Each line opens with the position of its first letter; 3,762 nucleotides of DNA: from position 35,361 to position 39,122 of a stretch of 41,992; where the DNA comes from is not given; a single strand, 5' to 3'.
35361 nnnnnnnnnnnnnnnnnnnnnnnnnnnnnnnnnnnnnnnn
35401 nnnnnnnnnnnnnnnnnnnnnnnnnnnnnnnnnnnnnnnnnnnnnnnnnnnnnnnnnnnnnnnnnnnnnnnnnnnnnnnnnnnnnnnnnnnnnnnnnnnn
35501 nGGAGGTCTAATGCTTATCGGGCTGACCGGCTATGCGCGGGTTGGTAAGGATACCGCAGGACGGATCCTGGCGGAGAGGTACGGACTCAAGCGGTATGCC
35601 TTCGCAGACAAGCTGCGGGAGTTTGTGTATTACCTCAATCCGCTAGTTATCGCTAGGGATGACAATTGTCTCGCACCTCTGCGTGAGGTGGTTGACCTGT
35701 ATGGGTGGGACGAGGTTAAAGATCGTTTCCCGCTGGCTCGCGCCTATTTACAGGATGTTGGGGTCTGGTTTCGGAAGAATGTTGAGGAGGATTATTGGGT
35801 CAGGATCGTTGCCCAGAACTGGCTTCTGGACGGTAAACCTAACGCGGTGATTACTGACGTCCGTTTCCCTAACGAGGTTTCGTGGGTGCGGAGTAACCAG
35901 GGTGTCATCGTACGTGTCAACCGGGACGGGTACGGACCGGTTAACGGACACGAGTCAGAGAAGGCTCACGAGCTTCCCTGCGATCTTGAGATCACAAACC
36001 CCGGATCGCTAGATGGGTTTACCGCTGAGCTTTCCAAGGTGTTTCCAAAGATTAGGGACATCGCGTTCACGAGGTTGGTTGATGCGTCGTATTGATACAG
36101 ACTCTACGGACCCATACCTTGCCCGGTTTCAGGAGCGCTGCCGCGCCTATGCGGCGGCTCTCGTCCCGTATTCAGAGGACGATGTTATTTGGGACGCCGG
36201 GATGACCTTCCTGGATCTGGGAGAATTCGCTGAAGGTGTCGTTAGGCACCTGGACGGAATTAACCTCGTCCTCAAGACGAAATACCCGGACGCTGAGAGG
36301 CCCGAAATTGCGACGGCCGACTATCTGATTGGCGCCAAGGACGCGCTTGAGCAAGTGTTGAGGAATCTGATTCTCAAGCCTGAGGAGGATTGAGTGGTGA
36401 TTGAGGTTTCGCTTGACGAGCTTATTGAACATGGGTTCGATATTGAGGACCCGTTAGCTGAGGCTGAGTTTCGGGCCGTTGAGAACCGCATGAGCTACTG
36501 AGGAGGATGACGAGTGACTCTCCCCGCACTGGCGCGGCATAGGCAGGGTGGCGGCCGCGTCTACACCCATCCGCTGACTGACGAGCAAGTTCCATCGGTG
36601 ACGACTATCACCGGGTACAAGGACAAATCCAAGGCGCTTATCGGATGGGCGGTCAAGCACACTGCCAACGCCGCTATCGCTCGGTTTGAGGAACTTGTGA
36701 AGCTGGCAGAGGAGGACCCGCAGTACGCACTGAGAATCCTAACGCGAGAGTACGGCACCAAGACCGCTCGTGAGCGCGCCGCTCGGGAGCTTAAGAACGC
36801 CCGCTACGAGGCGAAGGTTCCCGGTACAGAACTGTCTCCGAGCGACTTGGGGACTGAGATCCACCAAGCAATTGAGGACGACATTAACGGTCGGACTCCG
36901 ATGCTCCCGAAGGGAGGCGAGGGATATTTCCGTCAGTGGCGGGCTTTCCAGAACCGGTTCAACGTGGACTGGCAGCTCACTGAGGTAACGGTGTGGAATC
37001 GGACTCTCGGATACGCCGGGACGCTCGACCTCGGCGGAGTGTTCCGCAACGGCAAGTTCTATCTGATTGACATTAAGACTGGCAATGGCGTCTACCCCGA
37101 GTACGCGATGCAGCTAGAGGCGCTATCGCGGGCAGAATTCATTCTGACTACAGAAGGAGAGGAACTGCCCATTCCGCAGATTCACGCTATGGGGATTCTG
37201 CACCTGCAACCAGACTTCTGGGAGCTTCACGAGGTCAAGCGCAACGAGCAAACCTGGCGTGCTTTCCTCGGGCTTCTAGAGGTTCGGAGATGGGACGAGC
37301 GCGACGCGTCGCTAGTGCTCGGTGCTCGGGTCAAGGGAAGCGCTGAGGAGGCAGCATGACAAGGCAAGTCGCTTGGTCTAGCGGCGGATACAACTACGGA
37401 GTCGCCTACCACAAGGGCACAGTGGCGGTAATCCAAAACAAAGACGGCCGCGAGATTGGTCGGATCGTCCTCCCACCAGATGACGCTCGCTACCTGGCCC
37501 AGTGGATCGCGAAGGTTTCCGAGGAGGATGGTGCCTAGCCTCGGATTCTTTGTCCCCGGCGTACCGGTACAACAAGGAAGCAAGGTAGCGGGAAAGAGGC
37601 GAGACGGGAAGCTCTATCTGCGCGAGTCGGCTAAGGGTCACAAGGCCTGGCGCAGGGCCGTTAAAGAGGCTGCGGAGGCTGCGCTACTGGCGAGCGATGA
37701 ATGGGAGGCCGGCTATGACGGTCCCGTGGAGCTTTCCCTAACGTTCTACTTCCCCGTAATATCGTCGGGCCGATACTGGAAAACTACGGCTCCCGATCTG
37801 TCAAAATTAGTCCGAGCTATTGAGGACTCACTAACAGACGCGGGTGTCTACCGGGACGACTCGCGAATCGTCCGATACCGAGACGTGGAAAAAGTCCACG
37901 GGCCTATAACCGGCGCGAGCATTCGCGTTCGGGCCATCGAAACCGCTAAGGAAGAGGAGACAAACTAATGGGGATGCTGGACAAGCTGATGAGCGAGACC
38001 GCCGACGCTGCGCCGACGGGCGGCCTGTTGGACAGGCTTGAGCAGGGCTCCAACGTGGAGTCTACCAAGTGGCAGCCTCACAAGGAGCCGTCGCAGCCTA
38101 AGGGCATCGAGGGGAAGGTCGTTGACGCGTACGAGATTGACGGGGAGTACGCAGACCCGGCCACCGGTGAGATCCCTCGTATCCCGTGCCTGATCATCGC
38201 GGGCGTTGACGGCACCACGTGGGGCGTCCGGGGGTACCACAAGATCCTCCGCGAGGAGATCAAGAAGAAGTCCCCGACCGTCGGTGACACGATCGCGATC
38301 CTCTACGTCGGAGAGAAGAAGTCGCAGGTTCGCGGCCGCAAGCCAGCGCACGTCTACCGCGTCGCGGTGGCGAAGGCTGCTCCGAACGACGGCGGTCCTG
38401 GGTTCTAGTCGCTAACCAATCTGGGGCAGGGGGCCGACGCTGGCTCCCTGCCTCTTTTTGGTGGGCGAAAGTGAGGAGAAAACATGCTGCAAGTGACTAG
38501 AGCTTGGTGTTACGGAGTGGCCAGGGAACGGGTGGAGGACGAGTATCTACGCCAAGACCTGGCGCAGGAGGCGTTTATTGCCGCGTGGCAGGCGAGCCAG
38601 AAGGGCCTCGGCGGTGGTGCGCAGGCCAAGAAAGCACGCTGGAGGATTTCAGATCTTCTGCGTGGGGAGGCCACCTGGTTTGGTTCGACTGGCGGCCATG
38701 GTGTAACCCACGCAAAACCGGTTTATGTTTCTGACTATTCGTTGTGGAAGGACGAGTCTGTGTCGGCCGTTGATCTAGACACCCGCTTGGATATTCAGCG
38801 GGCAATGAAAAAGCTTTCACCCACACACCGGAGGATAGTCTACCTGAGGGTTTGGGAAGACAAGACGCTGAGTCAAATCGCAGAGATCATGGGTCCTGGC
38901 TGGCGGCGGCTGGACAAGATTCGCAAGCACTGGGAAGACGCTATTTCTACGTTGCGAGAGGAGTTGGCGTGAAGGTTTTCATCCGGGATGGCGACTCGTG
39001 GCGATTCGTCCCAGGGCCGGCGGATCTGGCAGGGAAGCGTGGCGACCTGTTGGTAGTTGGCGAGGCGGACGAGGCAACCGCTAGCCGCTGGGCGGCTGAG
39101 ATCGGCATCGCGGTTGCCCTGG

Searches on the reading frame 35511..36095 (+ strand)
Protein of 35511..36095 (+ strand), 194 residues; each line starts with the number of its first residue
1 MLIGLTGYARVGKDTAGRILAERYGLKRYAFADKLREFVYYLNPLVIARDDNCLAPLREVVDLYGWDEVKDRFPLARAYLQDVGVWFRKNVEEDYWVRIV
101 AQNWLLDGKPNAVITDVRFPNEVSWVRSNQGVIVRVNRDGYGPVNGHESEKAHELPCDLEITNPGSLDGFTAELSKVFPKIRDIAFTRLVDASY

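Call 79: search_protein_families(library=phrogs, proteins=[window:35511-36095:+], max_evalue=0.001)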
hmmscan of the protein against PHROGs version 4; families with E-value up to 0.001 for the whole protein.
window:35511-36095:+ (194 aa): 1 family
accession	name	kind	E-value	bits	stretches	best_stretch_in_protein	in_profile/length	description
phrog_139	-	other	3.6e-43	149.3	1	1-176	84-258/342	deoxynucleoside monophosphate kinase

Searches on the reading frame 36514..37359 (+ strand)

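Call 79: search_protein_families(library=phrogs, proteins=[window:36514-37359:+], max_evalue=0.001)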
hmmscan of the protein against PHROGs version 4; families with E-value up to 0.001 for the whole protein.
window:36514-37359:+ (281 aa): 2 families
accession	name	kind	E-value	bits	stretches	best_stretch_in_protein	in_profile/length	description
phrog_298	-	DNA, RNA and nucleotide metabolism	3.2e-37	129.5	1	5-271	46-269/293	exonuclease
phrog_466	-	DNA, RNA and nucleotide metabolism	5.1e-12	46.8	1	29-230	136-343/446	exonuclease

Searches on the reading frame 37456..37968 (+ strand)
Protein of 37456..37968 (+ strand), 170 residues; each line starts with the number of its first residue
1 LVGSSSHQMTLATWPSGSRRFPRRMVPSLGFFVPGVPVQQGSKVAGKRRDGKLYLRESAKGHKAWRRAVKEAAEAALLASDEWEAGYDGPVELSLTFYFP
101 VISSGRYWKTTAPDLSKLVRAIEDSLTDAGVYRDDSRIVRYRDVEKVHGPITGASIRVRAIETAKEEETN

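Call 79: search_protein_families(library=phrogs, proteins=[window:37456-37968:+], max_evalue=0.001)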
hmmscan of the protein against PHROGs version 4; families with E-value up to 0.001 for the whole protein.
window:37456-37968:+ (170 aa): 4 families
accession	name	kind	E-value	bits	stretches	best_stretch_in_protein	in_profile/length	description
phrog_140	-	DNA, RNA and nucleotide metabolism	8.8e-23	82.1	1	30-168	40-175/219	RusA-like Holliday junction resolvase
phrog_3055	-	DNA, RNA and nucleotide metabolism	5.6e-12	46.5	1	28-151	66-198/233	RusA-like Holliday junction resolvase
phrog_34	-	DNA, RNA and nucleotide metabolism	4.7e-08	34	1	63-164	108-195/259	RusA-like Holliday junction resolvase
phrog_1532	-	unknown function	0.00015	22.4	1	114-166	25-75/80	-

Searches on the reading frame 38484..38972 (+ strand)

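Call 79: search_protein_families(library=phrogs, proteins=[window:38484-38972:+], max_evalue=0.001)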
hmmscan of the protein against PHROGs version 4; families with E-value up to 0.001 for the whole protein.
window:38484-38972:+ (162 aa): 3 families
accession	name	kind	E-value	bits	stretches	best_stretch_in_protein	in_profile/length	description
phrog_1740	-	transcription regulation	4.7e-07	29.7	1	99-160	157-215/567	RNA polymerase sigma factor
phrog_36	-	transcription regulation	2e-05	25.3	1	101-161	130-187/220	transcriptional regulator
phrog_351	-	transcription regulation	0.00015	21.4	0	92-137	658-705/928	RNA polymerase sigma factor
